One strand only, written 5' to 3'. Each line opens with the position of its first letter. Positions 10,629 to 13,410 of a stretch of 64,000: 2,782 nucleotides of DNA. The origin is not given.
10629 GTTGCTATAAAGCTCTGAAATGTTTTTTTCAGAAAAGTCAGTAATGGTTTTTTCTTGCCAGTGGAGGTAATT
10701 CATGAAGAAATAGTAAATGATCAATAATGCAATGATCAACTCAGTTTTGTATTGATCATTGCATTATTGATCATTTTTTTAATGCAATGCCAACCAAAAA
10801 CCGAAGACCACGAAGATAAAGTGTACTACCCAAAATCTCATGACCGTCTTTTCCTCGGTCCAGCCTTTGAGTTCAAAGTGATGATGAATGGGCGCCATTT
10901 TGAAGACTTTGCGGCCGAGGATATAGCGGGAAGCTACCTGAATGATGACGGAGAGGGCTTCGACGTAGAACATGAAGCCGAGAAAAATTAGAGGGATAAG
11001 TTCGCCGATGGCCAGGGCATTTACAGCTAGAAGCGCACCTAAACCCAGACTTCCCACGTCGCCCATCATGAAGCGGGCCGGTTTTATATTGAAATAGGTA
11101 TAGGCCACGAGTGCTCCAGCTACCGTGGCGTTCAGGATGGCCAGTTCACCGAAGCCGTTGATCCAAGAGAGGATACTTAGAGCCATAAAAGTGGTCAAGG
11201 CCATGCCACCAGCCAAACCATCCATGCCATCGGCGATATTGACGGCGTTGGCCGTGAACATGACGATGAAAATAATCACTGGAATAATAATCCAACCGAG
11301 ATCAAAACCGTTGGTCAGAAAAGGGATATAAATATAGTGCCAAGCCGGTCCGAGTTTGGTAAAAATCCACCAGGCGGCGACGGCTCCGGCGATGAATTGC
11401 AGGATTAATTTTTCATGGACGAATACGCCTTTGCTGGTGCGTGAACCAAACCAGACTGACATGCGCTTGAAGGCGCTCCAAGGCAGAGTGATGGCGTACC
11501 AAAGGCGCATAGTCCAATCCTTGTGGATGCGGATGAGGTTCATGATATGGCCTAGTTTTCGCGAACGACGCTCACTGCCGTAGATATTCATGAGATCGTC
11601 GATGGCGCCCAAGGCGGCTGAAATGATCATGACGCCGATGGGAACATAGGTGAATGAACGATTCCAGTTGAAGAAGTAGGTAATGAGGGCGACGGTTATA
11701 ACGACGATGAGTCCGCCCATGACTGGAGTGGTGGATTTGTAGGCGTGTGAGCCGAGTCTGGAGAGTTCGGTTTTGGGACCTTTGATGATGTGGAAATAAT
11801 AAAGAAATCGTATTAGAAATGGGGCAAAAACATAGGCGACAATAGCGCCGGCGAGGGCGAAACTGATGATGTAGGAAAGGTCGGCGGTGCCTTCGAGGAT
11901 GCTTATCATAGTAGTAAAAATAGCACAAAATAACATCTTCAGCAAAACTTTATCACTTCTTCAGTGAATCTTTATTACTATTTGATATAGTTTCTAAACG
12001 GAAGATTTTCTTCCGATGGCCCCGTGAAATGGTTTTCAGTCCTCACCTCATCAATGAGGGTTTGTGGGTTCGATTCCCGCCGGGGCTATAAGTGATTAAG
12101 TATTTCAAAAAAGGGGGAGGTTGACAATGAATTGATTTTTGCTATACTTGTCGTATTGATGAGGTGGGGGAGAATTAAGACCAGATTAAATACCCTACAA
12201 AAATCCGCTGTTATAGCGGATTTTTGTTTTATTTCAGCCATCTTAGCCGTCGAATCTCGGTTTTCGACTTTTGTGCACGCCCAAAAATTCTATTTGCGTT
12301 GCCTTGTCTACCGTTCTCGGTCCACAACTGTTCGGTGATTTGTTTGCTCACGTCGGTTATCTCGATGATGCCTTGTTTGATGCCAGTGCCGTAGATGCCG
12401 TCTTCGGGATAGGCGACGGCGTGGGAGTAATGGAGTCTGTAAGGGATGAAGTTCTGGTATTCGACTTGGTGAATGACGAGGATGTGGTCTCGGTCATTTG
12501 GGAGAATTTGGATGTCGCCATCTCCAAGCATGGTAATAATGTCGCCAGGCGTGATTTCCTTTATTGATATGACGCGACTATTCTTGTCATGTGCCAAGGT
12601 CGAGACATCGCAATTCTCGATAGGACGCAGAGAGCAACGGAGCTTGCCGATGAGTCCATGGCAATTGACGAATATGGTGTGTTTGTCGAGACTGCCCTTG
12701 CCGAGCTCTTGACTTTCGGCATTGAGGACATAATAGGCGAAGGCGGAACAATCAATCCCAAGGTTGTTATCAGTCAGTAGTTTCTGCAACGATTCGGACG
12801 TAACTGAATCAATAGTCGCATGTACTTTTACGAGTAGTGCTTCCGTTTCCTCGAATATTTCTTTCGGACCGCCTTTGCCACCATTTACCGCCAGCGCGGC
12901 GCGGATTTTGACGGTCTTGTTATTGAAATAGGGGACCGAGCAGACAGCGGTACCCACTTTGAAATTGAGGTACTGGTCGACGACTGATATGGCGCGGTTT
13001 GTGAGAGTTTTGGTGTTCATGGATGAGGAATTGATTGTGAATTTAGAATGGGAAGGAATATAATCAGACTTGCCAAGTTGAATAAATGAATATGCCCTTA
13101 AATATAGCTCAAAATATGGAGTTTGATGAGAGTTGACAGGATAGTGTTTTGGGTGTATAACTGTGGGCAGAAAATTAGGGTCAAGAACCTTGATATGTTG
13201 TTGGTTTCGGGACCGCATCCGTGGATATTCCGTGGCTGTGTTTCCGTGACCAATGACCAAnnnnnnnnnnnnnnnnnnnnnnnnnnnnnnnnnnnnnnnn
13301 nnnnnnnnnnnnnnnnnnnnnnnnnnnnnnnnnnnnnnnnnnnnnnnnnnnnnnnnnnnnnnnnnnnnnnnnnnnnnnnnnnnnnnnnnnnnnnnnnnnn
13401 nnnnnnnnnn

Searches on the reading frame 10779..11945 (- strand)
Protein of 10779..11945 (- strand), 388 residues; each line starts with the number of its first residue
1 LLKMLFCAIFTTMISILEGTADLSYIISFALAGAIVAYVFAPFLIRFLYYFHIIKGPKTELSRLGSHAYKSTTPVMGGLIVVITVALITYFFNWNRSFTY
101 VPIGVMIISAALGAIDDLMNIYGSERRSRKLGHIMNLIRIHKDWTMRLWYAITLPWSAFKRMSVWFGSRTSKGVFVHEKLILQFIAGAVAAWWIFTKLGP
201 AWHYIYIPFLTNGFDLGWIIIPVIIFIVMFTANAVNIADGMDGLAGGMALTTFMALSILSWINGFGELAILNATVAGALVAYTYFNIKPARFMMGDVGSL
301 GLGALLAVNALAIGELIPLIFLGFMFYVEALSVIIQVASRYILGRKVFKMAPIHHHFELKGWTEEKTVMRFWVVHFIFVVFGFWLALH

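Call 11: search_protein_families(library=pfam, proteins=[window:10779-11945:-], max_evalue=0.001)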
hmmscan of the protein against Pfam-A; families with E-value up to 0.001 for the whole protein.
window:10779-11945:- (388 aa): 1 family
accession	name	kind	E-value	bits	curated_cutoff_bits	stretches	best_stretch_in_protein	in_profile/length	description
PF00953.26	Glycos_transf_4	-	1.2e-25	90.8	27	1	178-312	27-158/160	Glycosyl transferase family 4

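Call 55: search_protein_families(library=ncbifam, proteins=[window:10779-11945:-], max_evalue=0.001)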
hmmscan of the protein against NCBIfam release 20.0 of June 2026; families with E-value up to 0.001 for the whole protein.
window:10779-11945:- (388 aa): 3 families
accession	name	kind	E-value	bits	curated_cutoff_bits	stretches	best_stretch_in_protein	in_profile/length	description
TIGR00445.1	mraY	equivalog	1.4e-56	192.3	192.05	1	169-383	87-315/321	phospho-N-acetylmuramoyl-pentapeptide-transferase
NF053644.1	MraY_archaea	equivalog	1.2e-32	113.6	450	2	211-382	173-339/340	pseudomurein biosynthesis MraY family phospho-N-acetylmuramoyl-pentapeptide-transferase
TIGR02380.1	ECA_wecA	exception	6.5e-10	38.7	326.05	1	213-384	124-307/346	UDP-N-acetylglucosamine--undecaprenyl-phosphate N-acetylglucosaminephosphotransferase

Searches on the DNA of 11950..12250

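Call 87: search_rna_families(source=window, start=11950, end=12250, threshold=evalue, max_evalue=1)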
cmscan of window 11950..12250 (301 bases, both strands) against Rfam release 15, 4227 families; matches with E-value up to 1: 11.
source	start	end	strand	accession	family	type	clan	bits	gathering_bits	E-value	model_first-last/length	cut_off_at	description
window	12133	12233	+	RF01772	rnk_pseudo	Cis-reg; leader;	-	36.3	55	8.8e-05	1-108/108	no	Pseudomonas rnk leader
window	12018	12088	+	RF00005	tRNA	Gene; tRNA;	CL00001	26.7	29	0.0012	1-71/71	no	tRNA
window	12197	12230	-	RF02083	OrzO-P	Gene; antitoxin;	-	26.2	60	0.029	43-76/76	no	OrzO-P RNA antitoxin family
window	12131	12229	+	RF00513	Trp_leader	Cis-reg; leader;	-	21.2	41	0.045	1-100/100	no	Tryptophan operon leader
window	12136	12230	+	RF02428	SpF11_sRNA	Gene; sRNA;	-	20.7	54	0.72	1-95/95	no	Streptococcus sRNA SpF11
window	12199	12225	+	RF02891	AgrB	Gene; antisense;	-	20.2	40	0.36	55-81/84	no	ArsR-gov region gene B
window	12018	12089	-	RF04354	Plastid-ycf2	Cis-reg;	-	19.7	65.7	0.11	1-75/75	no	Plastid-ycf2 5UTR RNA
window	12197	12250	-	RF00512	Leu_leader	Cis-reg; leader;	-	19.2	50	0.1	94-148/148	5'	Leucine operon leader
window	12018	12087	+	RF01684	mascRNA-menRNA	Gene;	-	18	42.5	0.33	1-56/56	no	MALAT1-associated small cytoplasmic RNA/MEN beta RNA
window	12128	12227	+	RF00106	RNAI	Gene; antisense;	-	17.5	47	0.5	1-102/102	no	RNAI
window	12186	12229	-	RF02628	Hrs1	Gene; sRNA;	-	16.1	56.4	0.98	1-74/74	no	Hfq-regulated sRNA 1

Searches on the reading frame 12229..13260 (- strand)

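Call 11: search_protein_families(library=pfam, proteins=[window:12229-13260:-], max_evalue=0.001)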
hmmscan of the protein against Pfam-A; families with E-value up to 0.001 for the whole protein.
window:12229-13260:- (343 aa): 0 families

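Call 55: search_protein_families(library=ncbifam, proteins=[window:12229-13260:-], max_evalue=0.001)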
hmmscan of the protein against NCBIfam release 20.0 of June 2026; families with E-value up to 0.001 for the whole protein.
window:12229-13260:- (343 aa): 0 families

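Call 86: search_protein_families(library=pfam, proteins=[window:12229-13260:-], max_evalue=1)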
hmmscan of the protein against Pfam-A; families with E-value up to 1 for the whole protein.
window:12229-13260:- (343 aa): 2 families
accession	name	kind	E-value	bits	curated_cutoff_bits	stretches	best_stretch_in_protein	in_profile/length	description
PF00877.26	NLPC_P60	-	0.0026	18.2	23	1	167-246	12-61/105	NlpC/P60 family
PF14059.11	DUF4251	-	0.028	14.9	27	1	72-115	17-60/133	Domain of unknown function (DUF4251)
